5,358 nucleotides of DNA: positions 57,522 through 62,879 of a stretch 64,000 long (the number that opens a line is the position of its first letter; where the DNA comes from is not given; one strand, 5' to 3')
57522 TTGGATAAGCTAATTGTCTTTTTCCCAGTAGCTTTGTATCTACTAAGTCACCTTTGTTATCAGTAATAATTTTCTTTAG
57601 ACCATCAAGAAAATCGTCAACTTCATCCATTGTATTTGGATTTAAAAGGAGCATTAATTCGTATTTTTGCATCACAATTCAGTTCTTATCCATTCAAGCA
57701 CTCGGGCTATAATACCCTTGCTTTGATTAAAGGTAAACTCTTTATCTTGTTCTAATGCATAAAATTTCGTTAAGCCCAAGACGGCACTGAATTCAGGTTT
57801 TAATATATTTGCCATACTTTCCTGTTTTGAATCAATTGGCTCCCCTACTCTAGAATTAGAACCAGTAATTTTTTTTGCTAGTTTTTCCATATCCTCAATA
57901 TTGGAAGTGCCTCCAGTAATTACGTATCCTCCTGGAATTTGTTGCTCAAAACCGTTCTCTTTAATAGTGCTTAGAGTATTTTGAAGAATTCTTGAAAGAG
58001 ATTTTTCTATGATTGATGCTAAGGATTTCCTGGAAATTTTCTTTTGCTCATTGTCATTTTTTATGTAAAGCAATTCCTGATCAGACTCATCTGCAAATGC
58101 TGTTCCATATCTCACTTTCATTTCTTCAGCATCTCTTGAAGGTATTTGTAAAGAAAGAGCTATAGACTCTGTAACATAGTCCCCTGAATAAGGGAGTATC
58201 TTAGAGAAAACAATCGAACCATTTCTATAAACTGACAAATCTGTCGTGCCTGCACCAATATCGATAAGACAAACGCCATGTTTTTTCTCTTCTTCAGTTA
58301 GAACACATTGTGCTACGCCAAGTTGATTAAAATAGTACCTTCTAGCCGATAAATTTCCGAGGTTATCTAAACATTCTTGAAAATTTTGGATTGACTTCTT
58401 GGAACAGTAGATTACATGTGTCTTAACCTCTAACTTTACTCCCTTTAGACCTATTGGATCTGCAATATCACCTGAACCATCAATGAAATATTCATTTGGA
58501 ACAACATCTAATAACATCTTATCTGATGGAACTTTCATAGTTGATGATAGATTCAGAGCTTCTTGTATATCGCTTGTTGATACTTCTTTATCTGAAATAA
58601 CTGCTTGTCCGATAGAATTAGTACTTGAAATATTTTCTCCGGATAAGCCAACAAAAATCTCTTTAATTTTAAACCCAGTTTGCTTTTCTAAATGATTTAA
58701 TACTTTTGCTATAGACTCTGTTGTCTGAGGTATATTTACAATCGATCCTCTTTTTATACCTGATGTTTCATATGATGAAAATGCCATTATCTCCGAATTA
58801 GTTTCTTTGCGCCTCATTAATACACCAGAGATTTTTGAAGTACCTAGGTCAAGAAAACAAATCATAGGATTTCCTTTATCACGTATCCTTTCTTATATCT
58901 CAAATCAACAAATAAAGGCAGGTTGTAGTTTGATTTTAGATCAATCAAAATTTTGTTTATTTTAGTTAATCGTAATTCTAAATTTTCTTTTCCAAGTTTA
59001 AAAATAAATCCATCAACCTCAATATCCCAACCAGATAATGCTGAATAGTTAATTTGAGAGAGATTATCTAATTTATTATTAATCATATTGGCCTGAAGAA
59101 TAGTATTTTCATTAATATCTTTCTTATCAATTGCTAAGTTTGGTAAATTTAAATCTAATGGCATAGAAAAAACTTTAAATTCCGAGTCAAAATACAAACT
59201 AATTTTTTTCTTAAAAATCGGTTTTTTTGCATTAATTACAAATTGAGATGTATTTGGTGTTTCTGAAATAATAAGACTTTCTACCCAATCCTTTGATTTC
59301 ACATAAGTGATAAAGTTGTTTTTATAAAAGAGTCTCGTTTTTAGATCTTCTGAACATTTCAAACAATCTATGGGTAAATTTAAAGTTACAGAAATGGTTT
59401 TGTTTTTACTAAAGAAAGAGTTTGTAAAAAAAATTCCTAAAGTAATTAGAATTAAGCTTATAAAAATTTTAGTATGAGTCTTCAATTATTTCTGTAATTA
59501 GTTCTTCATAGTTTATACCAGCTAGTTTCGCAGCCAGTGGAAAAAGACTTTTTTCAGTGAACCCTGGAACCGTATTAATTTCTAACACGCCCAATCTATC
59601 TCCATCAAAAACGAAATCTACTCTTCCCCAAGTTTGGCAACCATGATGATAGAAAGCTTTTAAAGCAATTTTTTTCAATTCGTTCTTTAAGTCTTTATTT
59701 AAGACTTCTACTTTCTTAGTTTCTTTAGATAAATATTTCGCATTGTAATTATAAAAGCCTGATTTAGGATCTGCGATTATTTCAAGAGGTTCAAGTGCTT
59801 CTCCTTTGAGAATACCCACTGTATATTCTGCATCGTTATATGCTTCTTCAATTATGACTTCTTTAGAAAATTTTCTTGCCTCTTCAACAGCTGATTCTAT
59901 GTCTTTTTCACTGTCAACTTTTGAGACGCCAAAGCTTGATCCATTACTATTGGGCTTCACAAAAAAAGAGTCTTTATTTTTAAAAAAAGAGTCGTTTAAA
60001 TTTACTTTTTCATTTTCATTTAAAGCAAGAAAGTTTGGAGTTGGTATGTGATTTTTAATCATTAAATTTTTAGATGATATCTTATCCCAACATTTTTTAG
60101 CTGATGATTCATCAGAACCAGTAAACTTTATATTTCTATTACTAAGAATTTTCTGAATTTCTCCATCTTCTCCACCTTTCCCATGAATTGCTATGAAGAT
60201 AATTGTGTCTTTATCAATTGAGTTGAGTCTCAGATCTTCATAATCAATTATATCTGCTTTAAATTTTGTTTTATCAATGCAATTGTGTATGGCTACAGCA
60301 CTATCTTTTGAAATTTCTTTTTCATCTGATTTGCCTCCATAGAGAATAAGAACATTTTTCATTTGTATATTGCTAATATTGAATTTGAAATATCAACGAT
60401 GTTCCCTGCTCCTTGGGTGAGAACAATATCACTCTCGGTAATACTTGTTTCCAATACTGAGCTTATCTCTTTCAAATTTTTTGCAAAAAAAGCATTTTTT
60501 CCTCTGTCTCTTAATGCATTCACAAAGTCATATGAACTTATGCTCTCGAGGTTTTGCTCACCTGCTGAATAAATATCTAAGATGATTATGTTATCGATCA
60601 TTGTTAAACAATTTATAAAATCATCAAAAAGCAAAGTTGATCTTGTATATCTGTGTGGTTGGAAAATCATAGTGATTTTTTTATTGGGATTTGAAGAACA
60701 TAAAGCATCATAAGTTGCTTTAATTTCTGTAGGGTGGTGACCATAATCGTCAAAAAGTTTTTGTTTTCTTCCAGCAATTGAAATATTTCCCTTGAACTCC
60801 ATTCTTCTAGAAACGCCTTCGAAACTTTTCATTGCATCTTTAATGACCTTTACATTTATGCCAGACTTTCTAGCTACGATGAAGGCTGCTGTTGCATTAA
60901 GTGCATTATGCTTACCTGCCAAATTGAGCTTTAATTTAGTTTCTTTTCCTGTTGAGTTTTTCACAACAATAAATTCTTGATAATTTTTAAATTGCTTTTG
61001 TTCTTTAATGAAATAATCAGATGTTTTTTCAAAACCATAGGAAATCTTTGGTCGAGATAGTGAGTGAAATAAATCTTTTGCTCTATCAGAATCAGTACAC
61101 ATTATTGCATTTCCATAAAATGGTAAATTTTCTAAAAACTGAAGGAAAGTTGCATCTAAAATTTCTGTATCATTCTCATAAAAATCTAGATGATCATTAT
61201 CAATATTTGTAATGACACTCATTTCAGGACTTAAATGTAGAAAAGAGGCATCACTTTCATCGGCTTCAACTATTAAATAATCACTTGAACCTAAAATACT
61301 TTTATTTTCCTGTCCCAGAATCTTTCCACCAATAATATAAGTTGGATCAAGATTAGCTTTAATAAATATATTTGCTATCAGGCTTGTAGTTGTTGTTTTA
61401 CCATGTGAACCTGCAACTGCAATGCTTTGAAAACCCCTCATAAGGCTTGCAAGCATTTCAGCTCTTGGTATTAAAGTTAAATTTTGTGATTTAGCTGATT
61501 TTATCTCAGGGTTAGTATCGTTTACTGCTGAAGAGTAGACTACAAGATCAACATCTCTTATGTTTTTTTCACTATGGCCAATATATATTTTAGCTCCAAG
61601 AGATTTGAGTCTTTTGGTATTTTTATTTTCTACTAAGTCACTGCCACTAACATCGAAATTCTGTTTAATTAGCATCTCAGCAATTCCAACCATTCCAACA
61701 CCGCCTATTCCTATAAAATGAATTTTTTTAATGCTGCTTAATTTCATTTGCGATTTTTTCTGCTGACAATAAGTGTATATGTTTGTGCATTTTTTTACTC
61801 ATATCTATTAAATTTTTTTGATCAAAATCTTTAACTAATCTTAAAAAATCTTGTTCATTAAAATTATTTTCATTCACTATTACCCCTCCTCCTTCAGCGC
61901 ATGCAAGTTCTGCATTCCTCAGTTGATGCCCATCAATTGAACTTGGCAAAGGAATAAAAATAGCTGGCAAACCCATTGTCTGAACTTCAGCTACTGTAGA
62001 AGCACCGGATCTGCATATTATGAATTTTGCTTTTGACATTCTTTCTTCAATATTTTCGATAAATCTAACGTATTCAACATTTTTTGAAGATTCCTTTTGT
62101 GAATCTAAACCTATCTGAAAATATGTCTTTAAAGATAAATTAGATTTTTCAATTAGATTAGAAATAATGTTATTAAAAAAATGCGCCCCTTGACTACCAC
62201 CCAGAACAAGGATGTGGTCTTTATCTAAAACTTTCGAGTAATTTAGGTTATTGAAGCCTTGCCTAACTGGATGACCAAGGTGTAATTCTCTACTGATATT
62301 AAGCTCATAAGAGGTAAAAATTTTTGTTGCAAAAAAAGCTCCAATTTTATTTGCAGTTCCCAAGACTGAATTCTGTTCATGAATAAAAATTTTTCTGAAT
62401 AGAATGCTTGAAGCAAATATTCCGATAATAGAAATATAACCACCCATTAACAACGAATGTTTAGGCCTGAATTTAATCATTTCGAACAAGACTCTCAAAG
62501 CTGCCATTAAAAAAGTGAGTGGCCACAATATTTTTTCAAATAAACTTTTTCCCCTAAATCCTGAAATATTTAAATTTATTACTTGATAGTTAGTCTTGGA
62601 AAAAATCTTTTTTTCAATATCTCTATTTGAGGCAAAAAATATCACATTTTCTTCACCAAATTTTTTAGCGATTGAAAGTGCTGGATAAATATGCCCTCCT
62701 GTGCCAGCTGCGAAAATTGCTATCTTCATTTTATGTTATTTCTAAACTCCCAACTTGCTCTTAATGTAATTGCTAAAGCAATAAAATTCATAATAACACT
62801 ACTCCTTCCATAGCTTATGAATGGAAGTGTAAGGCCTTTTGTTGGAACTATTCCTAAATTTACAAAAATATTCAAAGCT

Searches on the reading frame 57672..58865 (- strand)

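Call 39: search_protein_families(library=pfam, proteins=[window:57672-58865:-], max_evalue=0.00001)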
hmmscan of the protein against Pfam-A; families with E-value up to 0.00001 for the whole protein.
window:57672-58865:- (397 aa): 4 families
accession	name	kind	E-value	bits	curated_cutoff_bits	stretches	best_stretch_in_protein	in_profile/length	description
PF14450.12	FtsA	-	1.7e-31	109.6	31.8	1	199-364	1-127/127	Cell division protein FtsA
PF02491.25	SHS2_FTSA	-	1.9e-19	70.2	25.4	1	76-152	1-78/79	SHS2 domain inserted in FTSA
PF06723.19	MreB_Mbl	-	1.4e-12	47.6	27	1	194-341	143-304/327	MreB/Mbl protein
PF11104.14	PilM_2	-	2.4e-11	43.6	27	1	188-344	172-308/340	Type IV pilus assembly protein PilM;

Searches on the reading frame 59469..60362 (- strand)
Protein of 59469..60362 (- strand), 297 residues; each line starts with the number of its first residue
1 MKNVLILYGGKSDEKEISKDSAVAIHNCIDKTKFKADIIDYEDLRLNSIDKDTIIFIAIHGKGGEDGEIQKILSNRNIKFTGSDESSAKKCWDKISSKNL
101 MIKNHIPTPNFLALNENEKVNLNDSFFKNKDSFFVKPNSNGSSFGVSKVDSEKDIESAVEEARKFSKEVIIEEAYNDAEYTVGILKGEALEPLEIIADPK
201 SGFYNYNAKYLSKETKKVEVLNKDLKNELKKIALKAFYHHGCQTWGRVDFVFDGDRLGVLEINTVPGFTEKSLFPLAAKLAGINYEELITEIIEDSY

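Call 39: search_protein_families(library=pfam, proteins=[window:59469-60362:-], max_evalue=0.00001)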
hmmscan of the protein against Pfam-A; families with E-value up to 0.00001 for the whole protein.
window:59469-60362:- (297 aa): 2 families
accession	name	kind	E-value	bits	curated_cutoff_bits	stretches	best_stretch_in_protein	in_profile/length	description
PF07478.18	Dala_Dala_lig_C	-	2.7e-43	148.3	24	1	103-294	4-204/204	D-ala D-ala ligase C-terminus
PF01820.27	Dala_Dala_lig_N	-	3.7e-16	60.2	34.6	2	53-83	91-121/121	D-ala D-ala ligase N-terminus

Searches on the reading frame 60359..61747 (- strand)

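Call 39: search_protein_families(library=pfam, proteins=[window:60359-61747:-], max_evalue=0.00001)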
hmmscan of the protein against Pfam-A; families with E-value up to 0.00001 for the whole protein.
window:60359-61747:- (462 aa): 3 families
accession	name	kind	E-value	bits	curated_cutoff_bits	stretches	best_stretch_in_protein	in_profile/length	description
PF01225.30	Mur_ligase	-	3.3e-28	98.3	21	1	8-106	1-94/95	Mur ligase family, catalytic domain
PF08245.18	Mur_ligase_M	-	1.6e-25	90.7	24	1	111-292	1-200/200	Mur ligase middle domain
PF02875.26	Mur_ligase_C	-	1e-13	52.7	28.4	1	314-448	1-127/127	Mur ligase, glutamate ligase domain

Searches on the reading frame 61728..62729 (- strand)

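Call 39: search_protein_families(library=pfam, proteins=[window:61728-62729:-], max_evalue=0.00001)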
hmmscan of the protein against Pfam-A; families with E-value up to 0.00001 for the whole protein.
window:61728-62729:- (333 aa): 2 families
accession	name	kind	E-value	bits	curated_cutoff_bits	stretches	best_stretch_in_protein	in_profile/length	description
PF03033.26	Glyco_transf_28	-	4.7e-28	98.4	26.2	1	3-139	1-139/139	Glycosyltransferase family 28 N-terminal domain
PF04101.22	Glyco_tran_28_C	-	1.1e-27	97.5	22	1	172-314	1-154/166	Glycosyltransferase family 28 C-terminal domain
